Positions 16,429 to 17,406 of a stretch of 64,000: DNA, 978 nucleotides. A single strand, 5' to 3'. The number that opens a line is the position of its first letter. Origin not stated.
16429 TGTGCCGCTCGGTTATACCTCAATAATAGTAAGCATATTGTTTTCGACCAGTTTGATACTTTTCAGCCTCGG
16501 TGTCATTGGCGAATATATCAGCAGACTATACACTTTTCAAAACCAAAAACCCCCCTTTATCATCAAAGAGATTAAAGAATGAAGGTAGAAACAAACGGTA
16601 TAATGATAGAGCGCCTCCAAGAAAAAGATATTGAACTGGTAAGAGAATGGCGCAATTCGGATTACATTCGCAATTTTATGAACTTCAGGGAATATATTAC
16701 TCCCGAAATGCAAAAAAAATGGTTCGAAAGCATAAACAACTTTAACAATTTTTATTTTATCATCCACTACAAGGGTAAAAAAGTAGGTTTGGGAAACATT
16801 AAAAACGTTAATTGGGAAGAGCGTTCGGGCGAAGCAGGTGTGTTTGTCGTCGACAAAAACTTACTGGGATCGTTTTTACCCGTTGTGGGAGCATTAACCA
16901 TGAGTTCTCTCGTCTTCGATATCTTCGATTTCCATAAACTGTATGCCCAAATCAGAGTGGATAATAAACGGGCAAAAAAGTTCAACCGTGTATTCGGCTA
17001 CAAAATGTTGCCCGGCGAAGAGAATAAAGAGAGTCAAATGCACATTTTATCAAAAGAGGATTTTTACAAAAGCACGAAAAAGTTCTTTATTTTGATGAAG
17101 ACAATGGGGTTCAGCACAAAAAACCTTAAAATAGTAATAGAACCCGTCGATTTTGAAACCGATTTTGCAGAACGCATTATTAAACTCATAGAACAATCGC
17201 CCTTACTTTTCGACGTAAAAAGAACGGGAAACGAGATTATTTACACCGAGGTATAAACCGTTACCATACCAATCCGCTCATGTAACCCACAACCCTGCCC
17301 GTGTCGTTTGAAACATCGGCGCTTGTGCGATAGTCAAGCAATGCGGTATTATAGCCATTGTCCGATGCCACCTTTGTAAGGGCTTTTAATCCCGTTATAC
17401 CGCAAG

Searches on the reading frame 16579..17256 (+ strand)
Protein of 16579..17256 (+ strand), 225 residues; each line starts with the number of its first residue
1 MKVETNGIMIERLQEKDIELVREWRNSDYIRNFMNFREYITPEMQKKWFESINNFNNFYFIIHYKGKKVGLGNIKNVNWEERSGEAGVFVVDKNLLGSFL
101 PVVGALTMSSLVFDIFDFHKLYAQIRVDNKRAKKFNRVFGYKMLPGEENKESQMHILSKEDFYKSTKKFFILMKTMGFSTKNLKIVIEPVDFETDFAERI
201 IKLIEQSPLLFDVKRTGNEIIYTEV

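Call 3: search_protein_families(library=pfam, proteins=[window:16579-17256:+], max_evalue=0.001)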
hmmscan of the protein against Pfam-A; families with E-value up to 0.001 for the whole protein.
window:16579-17256:+ (225 aa): 2 families
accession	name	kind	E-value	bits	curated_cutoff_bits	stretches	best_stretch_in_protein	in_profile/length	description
PF13420.13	Acetyltransf_4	-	7.8e-11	42.7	24.3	1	11-146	2-139/155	Acetyltransferase (GNAT) domain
PF13302.13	Acetyltransf_3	-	4.4e-06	27.9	25.4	1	9-136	3-132/138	Acetyltransferase (GNAT) domain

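Call 4: search_protein_families(library=ncbifam, proteins=[window:16579-17256:+], max_evalue=0.001)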
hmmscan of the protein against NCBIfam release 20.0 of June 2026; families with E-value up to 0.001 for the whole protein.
window:16579-17256:+ (225 aa): 2 families
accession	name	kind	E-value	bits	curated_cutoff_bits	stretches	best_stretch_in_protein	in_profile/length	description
TIGR03585.1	PseH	equivalog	3.8e-17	62.8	93.1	1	11-146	4-138/156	UDP-4-amino-4,6-dideoxy-N-acetyl-beta-L-altrosamine N-acetyltransferase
NF011709.0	PRK15130.1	equivalog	0.00049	20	218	1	8-147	7-145/186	spermidine N1-acetyltransferase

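Call 36: find_related_loci(query=A3, collection=metagenome_contigs, flank=10000)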
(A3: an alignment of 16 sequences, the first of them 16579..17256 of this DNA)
Query A3 (225 aa) in metagenome_contigs; peptide patterns used: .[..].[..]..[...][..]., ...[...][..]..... (x = any residue, [..] = any of these).
600 stretches matched a pattern (row limit reached: there are more); 448 encode a relative of the query (tblastn E <= 1e-3); the best 80 are kept; 80 distinct loci.
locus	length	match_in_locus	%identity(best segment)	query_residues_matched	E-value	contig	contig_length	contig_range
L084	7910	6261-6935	100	1-225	1e-149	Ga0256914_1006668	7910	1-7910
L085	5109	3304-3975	71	1-224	5e-110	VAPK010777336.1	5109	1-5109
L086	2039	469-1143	62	1-225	2e-95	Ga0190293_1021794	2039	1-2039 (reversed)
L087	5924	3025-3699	60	1-225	7e-90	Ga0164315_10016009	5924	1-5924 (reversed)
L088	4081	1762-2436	61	1-225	4e-88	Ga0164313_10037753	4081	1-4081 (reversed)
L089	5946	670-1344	60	1-225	6e-87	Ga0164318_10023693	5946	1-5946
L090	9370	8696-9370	55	1-225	3e-80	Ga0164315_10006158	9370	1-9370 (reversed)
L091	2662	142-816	55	1-225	8e-82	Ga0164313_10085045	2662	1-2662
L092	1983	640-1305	52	6-225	3e-75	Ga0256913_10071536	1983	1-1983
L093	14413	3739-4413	48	1-223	3e-71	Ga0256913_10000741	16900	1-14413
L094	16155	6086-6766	44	1-225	1e-64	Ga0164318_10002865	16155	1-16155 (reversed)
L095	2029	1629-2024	69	1-132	1e-61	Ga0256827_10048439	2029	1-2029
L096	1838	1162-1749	43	1-196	2e-55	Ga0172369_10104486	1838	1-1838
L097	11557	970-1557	43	1-196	4e-54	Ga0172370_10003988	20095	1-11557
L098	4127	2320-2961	38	1-214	5e-51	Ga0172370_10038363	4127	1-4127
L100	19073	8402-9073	36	1-224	3e-50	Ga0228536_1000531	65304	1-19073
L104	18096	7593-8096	46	1-168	3e-49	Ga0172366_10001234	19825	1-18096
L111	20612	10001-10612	40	1-204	1e-48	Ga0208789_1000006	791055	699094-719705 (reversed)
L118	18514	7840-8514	36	1-225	5e-48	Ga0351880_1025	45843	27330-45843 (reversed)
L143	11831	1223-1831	37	7-209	3e-46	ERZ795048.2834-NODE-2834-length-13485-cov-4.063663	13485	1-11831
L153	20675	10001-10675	36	1-225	1e-45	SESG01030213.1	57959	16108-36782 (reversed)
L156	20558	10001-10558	43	1-183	2e-45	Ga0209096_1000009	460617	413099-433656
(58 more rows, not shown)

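Call 52: search_protein_families(library=pfam, proteins=[L153:10714-12165:+, L156:999-2999:+, L156:14584-15582:+, L100:9094-11460:-, L100:11723-13621:+, L118:12968-15913:+, L111:14515-15648:-, L143:9514-10833:-, L094:7069-8043:+, L104:10781-12121:+], max_evalue=0.0001)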
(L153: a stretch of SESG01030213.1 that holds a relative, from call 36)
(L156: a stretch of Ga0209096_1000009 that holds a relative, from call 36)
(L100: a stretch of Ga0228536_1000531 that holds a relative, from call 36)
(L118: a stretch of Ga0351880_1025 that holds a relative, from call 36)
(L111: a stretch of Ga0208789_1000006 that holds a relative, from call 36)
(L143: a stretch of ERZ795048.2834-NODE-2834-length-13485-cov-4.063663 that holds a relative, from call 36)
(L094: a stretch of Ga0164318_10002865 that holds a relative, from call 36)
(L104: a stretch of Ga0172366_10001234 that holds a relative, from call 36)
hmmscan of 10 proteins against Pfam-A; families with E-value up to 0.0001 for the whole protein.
L153:10714-12165:+ (483 aa): 2 families
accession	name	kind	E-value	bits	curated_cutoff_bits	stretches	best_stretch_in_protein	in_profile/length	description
PF03062.24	MBOAT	-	4.1e-20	72.8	27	1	40-354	14-302/337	MBOAT, membrane-bound O-acyltransferase family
PF13813.11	MBOAT_2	-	5.7e-05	23.8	25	1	263-327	2-65/85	Membrane bound O-acyl transferase family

L156:999-2999:+ (666 aa): 13 families
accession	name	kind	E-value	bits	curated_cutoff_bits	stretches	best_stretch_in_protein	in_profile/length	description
PF00515.34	TPR_1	-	3.7e-17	61.8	27.8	0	527-558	3-34/34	Tetratricopeptide repeat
PF13431.12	TPR_17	-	7.2e-17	60.6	24.4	0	478-511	1-33/34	Tetratricopeptide repeat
PF07719.23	TPR_2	-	9.5e-16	57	27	0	525-558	1-34/34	Tetratricopeptide repeat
PF13414.12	TPR_11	-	1.2e-15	57.3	26.8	0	538-570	7-39/42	TPR repeat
PF13181.12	TPR_8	-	2.9e-11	43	25.7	0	526-558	2-34/34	Tetratricopeptide repeat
PF14559.12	TPR_19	-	5.6e-11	43.1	25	0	538-590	4-56/68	Tetratricopeptide repeat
PF13428.12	TPR_14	-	1.2e-10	41.4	23.5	0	502-532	12-42/44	Tetratricopeptide repeat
PF13432.12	TPR_16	-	8.5e-10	39.3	32.7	0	501-558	7-64/65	Tetratricopeptide repeat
PF13231.12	PMT_2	-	5.9e-08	33.5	26.1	1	99-248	14-155/160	Dolichyl-phosphate-mannose-protein mannosyltransferase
PF13424.12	TPR_12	-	2.4e-06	28.1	30.1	0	491-555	4-75/77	Tetratricopeptide repeat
PF13176.12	TPR_7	-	3e-06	27.3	27.9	0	497-526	6-36/36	Tetratricopeptide repeat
PF13371.12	TPR_9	-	8.3e-06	26.2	35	0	507-558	11-62/73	Tetratricopeptide repeat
PF08409.16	TMTC_DUF1736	-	1.5e-05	25.3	27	1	262-323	10-72/75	Protein O-mannosyl-transferase TMTC, DUF1736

L156:14584-15582:+ (332 aa): 0 families

L100:9094-11460:- (788 aa): 0 families

L100:11723-13621:+ (632 aa): 4 families
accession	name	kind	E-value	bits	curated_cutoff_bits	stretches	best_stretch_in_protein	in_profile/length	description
PF01120.23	Alpha_L_fucos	-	2.5e-108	363.1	25.2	1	54-381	14-345/345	Alpha-L-fucosidase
PF07691.17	PA14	-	2.3e-25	89.6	24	1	397-527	18-145/147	PA14 domain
PF16757.11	Fucosidase_C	-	1.3e-12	48.5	25.6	1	549-627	5-88/88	Alpha-L-fucosidase C-terminal domain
PF10528.15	GLEYA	-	1.9e-08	34.9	26.2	1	425-513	1-87/91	GLEYA domain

L118:12968-15913:+ (981 aa): 5 families
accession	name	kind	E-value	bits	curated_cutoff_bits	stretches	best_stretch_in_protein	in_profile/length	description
PF07971.18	Glyco_hydro_92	-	4e-191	636.4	24.6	1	266-723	2-464/464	Glycosyl hydrolase family 92 catalytic domain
PF17678.7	Glyco_hydro_92N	-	2.1e-80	270.4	34.5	1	34-259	1-236/236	Glycosyl hydrolase family 92 N-terminal domain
PF13290.12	CHB_HEX_C_1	-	1.4e-15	57.5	22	1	761-814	8-60/67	Chitobiase/beta-hexosaminidase C-terminal domain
PF13287.12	Fn3_assoc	-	2.7e-15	56.7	23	1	766-816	2-52/59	Fn3 associated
PF00754.31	F5_F8_type_C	-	3.1e-08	34.2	28.2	1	838-956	8-114/127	F5/8 type C domain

L111:14515-15648:- (377 aa): 3 families
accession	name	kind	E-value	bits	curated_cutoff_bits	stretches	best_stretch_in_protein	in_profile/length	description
PF01041.23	DegT_DnrJ_EryC1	-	4e-87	293.2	19.8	1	20-370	13-359/360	DegT/DnrJ/EryC1/StrS aminotransferase family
PF00155.27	Aminotran_1_2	-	9.7e-10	38.6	19.7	1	49-155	68-187/361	Aminotransferase class I and II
PF00266.25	Aminotran_5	-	2.9e-08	33.5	21.5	1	49-158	63-180/371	Aminotransferase class-V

L143:9514-10833:- (439 aa): 3 families
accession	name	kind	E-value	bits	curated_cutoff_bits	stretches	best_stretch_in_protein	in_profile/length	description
PF01943.22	Polysacc_synt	-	6.7e-16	59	28.2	1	13-266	8-263/274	Polysaccharide biosynthesis protein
PF13440.11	Polysacc_synt_3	-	4.9e-12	46.1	23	1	30-323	1-292/293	Polysaccharide biosynthesis protein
PF01554.23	MatE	-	2.7e-08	34.1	24.9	1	218-372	3-161/161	MatE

L094:7069-8043:+ (324 aa): 1 family
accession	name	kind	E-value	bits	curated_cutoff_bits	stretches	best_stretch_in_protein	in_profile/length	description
PF00348.22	polyprenyl_synt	-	2.8e-67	227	27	1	32-274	3-249/251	Polyprenyl synthetase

L104:10781-12121:+ (446 aa): 2 families
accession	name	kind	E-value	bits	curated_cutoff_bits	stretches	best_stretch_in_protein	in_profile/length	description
PF13715.12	CarbopepD_reg_2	-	6.6e-15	55.4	32.2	1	44-128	1-86/88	CarboxypepD_reg-like domain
PF13620.12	CarboxypepD_reg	-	1.2e-06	29.2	32.3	1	43-104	1-64/82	Carboxypeptidase regulatory-like domain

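Call 59: find_homologous_proteins(query=window:16579-17256:+, max_evalue=1e-10)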
Query window:16579-17256:+ (225 aa): 90 proteins with E <= 1e-10 among 370 candidates.
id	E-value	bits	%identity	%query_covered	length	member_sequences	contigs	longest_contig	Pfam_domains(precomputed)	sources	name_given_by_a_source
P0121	6.5e-144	495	100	100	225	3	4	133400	PF13420.14,PF13302.14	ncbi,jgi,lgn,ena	jgi:RimJ/RimL family protein N-acetyltransferase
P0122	3.5e-127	440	91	96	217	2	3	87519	PF13420.14,PF13302.14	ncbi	-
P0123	4.8e-109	381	73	100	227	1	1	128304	PF13420.14,PF13302.14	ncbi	-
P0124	2.6e-107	375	72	100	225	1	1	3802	PF13420.14,PF13302.14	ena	-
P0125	1.1e-104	367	73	100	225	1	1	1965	PF13420.14,PF13302.14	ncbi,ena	-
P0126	3.4e-103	362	71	100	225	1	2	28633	PF13420.14,PF13302.14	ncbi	-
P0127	9.0e-100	351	68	100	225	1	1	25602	PF13420.14,PF13302.14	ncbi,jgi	-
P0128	2.9e-92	326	63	100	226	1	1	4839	PF13420.14,PF13302.14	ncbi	-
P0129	7.6e-90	318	63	100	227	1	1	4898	PF13420.14,PF13302.14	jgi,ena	-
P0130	4.0e-89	316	60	100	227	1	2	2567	PF13302.14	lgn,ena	-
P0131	2.3e-88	313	61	100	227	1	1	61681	PF13420.14,PF13302.14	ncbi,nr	ncbi:MAG: GNAT family N-acetyltransferase [Bacteroidales bacterium]|nr:GNAT family N-acetyltransfera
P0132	1.4e-86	307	60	100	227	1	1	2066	PF13420.14,PF13302.14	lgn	-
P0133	5.7e-86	305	60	100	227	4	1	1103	PF13420.14,PF13302.14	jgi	-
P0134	3.6e-85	303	60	100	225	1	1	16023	PF13420.14,PF13302.14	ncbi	-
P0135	7.2e-85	302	59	100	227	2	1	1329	PF13302.14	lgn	-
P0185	7.6e-46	174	42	92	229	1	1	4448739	PF13420.14,PF13302.14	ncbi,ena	-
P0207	1.3e-35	141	45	78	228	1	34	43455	-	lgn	-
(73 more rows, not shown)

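Call 60: find_encoding_contigs(protein=P0185, flank=10000, max_places=1)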
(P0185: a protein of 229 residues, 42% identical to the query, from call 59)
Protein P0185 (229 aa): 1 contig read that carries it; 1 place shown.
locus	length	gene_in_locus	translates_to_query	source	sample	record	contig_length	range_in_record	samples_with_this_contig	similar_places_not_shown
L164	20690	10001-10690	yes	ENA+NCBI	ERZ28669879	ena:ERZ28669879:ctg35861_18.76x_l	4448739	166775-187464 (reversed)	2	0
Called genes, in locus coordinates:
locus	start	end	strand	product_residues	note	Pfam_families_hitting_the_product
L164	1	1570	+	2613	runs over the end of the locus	PF13573:SprB (weak), PF13385:Laminin_G_3, PF00801:PKD (weak), PF18911:PKD_4, PF13573:SprB, PF02494:HYR, PF13573:SprB, PF18962:Por_Secre_tail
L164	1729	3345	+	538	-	PF00005:ABC_tran, PF02463:SMC_N (faint), PF13304:AAA_21 (faint), PF12848:ABC_tran_Xtn, PF00005:ABC_tran (weak)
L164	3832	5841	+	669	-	PF15902:Sortilin-Vps10 (faint), PF18962:Por_Secre_tail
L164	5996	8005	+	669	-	PF25852:DUF6242_C (faint), PF18962:Por_Secre_tail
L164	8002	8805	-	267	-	PF18962:Por_Secre_tail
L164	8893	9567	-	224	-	-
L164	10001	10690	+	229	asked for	PF13302:Acetyltransf_3, PF13420:Acetyltransf_4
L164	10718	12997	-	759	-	PF14522:Cytochrome_C7 (faint), PF22113:Mtrc-MtrF_II-IV_dom (faint), PF09699:Paired_CXXCH_1 (faint), PF13435:Cytochrome_C554 (faint), PF07719:TPR_2 (faint), PF00515:TPR_1 (weak), PF13181:TPR_8 (weak), PF14559:TPR_19 (weak), +10 more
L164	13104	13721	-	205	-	-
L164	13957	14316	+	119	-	-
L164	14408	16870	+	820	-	PF13185:GAF_2 (faint), PF00989:PAS (faint), PF08448:PAS_4 (faint), PF13188:PAS_8 (faint), PF13426:PAS_9, PF00512:HisKA, PF02518:HATPase_c, PF00072:Response_reg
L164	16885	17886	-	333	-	PF00702:Hydrolase, PF12710:HAD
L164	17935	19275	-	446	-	PF13584:BatD (faint)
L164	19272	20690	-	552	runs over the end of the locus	PF13519:VWA_2, PF13181:TPR_8 (faint), PF00515:TPR_1 (weak), PF07719:TPR_2 (weak)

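Call 61: find_encoding_contigs(protein=P0207, flank=10000, max_places=2)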
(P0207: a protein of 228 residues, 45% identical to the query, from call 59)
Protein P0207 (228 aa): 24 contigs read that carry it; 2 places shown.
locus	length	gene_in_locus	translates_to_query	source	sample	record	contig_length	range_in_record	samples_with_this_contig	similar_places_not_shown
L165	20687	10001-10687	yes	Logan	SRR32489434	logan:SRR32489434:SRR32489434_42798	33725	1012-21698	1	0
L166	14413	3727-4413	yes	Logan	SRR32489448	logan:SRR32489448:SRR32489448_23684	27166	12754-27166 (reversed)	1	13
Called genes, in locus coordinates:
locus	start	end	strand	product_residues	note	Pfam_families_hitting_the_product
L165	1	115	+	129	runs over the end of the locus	-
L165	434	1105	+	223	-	-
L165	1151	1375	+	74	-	-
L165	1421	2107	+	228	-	-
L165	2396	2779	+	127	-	-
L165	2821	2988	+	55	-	-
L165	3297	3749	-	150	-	-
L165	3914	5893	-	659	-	PF13176:TPR_7 (faint), PF13424:TPR_12 (faint), PF21033:RMD1-3 (faint), PF25062:ARM_TT21_N (faint), PF07719:TPR_2 (faint), PF13181:TPR_8 (faint), PF14559:TPR_19, PF00515:TPR_1 (weak), +5 more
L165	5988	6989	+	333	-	PF00195:Chal_sti_synt_N, PF08545:ACP_syn_III, PF08541:ACP_syn_III_C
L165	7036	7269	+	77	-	-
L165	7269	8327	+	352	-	PF08545:ACP_syn_III, PF08541:ACP_syn_III_C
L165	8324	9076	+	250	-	PF00106:adh_short, PF01370:Epimerase (weak), PF08659:KR, PF13561:adh_short_C2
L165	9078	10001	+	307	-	PF00535:Glycos_transf_2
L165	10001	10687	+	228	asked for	-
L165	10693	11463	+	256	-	PF05118:Asp_Arg_Hydrox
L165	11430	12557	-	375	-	PF13469:Sulfotransfer_3, PF00685:Sulfotransfer_1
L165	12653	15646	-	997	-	PF01835:MG2 (faint), PF13895:Ig_2 (faint), PF24312:Ig-like_POM152 (faint), PF00801:PKD, PF18911:PKD_4, PF13585:CHU_C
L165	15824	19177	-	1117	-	PF00801:PKD, PF18911:PKD_4, PF00801:PKD (weak), PF18911:PKD_4, PF13585:CHU_C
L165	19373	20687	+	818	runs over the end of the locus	PF00580:UvrD-helicase, PF01443:Viral_helicase1 (faint), PF13245:AAA_19, PF13604:AAA_30 (faint), PF13361:UvrD_C, PF13538:UvrD_C_2, PF21196:PcrA_UvrD_tudor (weak)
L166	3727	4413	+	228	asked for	-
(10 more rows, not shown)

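Call 62: search_protein_families(library=ncbifam, proteins=[L165:10693-11463:+, L156:14584-15582:+, L153:10714-12165:+, L165:5988-6989:+, L165:7269-8327:+, L165:8324-9076:+, L087:3761-4894:+], max_evalue=1e-8)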
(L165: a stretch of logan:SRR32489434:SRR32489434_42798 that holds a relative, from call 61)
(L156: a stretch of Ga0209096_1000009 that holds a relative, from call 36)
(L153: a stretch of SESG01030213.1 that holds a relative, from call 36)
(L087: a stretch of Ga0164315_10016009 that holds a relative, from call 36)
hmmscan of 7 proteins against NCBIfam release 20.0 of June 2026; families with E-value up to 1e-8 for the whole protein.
L165:10693-11463:+ (256 aa): 2 families
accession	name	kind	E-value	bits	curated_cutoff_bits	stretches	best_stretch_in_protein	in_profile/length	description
NF052565.1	OrnLipAcylHsRhiz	equivalog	1.9e-31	109.2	450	1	21-216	38-235/259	ornithine lipid ester-linked acyl 2-hydroxylase OlsC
NF033391.2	lipid_A_LpxO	equivalog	2.4e-20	72.8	500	1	22-206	49-233/297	lipid A hydroxylase LpxO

L156:14584-15582:+ (332 aa): 0 families

L153:10714-12165:+ (483 aa): 1 family
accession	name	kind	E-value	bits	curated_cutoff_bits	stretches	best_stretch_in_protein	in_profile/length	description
TIGR04091.1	LTA_dltB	equivalog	3.4e-45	154.9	375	1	8-388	13-376/380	D-alanyl-lipoteichoic acid biosynthesis protein DltB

L165:5988-6989:+ (333 aa): 13 families
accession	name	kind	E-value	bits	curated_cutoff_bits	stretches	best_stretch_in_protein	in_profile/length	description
NF006829.0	PRK09352.1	subfamily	5e-80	268.9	249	1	1-332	3-320/322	beta-ketoacyl-ACP synthase 3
TIGR00747.1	fabH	subfamily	1.3e-73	247.9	292.1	1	1-332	1-321/322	beta-ketoacyl-ACP synthase III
NF004623.0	PRK05963.1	equivalog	1.6e-51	175.5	437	1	5-331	8-326/328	beta-ketoacyl-ACP synthase III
NF009519.0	PRK12880.1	equivalog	2.2e-47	162.1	436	1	3-331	8-336/353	beta-ketoacyl-ACP synthase III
NF005541.0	PRK07204.1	equivalog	8.4e-45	153.6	402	1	3-331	5-327/329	beta-ketoacyl-ACP synthase III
NF005308.0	PRK06840.1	equivalog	4.4e-34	118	315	1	2-333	4-335/339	3-oxoacyl-ACP synthase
NF006720.0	PRK09258.1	equivalog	9.5e-30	104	285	1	5-323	8-326/338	3-oxoacyl-ACP synthase III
NF003274.0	PRK04262.1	equivalog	1.4e-26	93.3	244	2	3-172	3-167/347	hydroxymethylglutaryl-CoA synthase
NF005703.0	PRK07515.1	equivalog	4.5e-26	91.6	304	1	53-332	97-371/373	beta-ketoacyl-ACP synthase III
NF005293.2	PRK06816.1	subfamily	1.3e-14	54.1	450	1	240-317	278-360/378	StlD/DarB family beta-ketosynthase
TIGR00748.1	HMG_CoA_syn_Arc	equivalog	3.1e-13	49.7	353.35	1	8-323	7-297/345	hydroxymethylglutaryl-CoA synthase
NF053539.1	resorcinol_DarB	exception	2.8e-11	43.2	550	0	240-318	277-360/377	dialkylresorcinol biosynthesis protein DarB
TIGR01835.1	HMG-CoA-S_prok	equivalog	8.4e-10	38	360.35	0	5-144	3-139/382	hydroxymethylglutaryl-CoA synthase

L165:7269-8327:+ (352 aa): 10 families
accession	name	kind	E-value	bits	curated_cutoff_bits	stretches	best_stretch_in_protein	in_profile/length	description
NF006829.0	PRK09352.1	subfamily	5.4e-67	226.1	249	1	7-339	3-320/322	beta-ketoacyl-ACP synthase 3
NF009519.0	PRK12880.1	equivalog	4.4e-60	203.9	436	1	6-339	5-337/353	beta-ketoacyl-ACP synthase III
TIGR00747.1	fabH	subfamily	4.9e-57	193.4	292.1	1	8-339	2-321/322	beta-ketoacyl-ACP synthase III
NF004623.0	PRK05963.1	equivalog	1.4e-38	133.1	437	1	6-337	3-325/328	beta-ketoacyl-ACP synthase III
NF005541.0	PRK07204.1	equivalog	1.1e-32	113.8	402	1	8-336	4-325/329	beta-ketoacyl-ACP synthase III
NF005703.0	PRK07515.1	equivalog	1.4e-27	96.6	304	1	57-339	96-371/373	beta-ketoacyl-ACP synthase III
NF006720.0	PRK09258.1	equivalog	4.8e-26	91.9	285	1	37-147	41-151/338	3-oxoacyl-ACP synthase III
NF005308.0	PRK06840.1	equivalog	6.2e-22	78.1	315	1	7-339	3-334/339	3-oxoacyl-ACP synthase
NF003274.0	PRK04262.1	equivalog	1.5e-21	76.8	244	1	247-331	215-299/347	hydroxymethylglutaryl-CoA synthase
TIGR00748.1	HMG_CoA_syn_Arc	equivalog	4.5e-11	42.6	353.35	0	247-330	214-297/345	hydroxymethylglutaryl-CoA synthase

L165:8324-9076:+ (250 aa): 213 families (the best 25 are shown)
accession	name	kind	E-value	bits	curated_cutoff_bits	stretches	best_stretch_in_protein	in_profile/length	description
NF005559.1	PRK07231.1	subfamily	7.8e-54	182.8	215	1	6-245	2-248/249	glucose 1-dehydrogenase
NF005449.0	PRK07041.1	equivalog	2.1e-39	135.9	257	1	4-244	3-237/240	SDR family oxidoreductase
NF005075.0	PRK06500.1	equivalog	2.1e-38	132.1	336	1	6-244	4-246/249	SDR family oxidoreductase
NF047420.2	EF_P_mod_YmfI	equivalog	8.1e-37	127.2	238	1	11-244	2-235/236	elongation factor P 5-aminopentanone reductase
NF004198.0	PRK05653.1-3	equivalog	8.3e-37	127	296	1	6-245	5-247/248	3-oxoacyl-ACP reductase FabG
NF004774.0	PRK06114.1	equivalog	1e-36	126.6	360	1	2-245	10-260/262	SDR family oxidoreductase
NF004528.0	PRK05875.1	equivalog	1.8e-36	126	334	1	5-246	7-256/280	SDR family oxidoreductase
NF004791.0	PRK06138.1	equivalog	2.4e-36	125.4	312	1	5-245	2-250/252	SDR family oxidoreductase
NF009466.0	PRK12826.1-2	subfamily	3.2e-36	125.1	222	1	8-243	3-243/248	3-oxoacyl-ACP reductase FabG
NF006693.0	PRK09242.1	equivalog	3.5e-36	124.7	328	1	4-246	6-255/258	SDR family oxidoreductase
NF005467.0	PRK07060.1-5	equivalog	4.2e-36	124.7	360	1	2-244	3-242/245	SDR family oxidoreductase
NF005681.0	PRK07478.1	subfamily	1.4e-35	122.9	267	1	5-244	3-249/254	SDR family oxidoreductase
NF005893.0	PRK07856.1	equivalog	2.1e-35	122.2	255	1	3-243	4-240/255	SDR family oxidoreductase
NF004818.0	PRK06172.1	equivalog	4.4e-35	121.2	336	1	5-245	4-251/253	SDR family oxidoreductase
NF052558.1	MBtsdlDhBudC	equivalog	5.8e-35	121.1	270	1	7-244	2-241/250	meso-2,3-butanediol dehydrogenase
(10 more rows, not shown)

L087:3761-4894:+ (377 aa): 7 families
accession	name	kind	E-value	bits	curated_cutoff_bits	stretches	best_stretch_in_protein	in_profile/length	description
NF008687.0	PRK11706.1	equivalog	1.3e-151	504.7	375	1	3-375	1-374/375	dTDP-4-amino-4,6-dideoxygalactose transaminase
TIGR02379.1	ECA_wecE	subfamily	5.5e-134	446.7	434.85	1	4-374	2-374/376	dTDP-4-amino-4,6-dideoxy-D-glucose transaminase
TIGR03588.1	PseC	equivalog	1.9e-59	201.5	423.5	1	4-373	2-378/380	UDP-4-amino-4,6-dideoxy-N-acetyl-beta-L-altrosamine transaminase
NF008658.2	PRK11658.1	equivalog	1.6e-58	198.2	631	1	4-372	5-374/379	UDP-4-amino-4-deoxy-L-arabinose aminotransferase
TIGR04181.1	NHT_00031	hypoth_equivalog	1.8e-50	171.8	420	1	4-354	1-357/359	LegC family aminotransferase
NF011936.0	PRK15407.1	equivalog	1.5e-37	129.3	423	1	9-372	42-433/440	lipopolysaccharide biosynthesis protein RfbH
TIGR04427.1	PLP_DesI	equivalog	8.8e-36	123.8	650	1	30-369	49-377/390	dTDP-4-dehydro-6-deoxyglucose aminotransferase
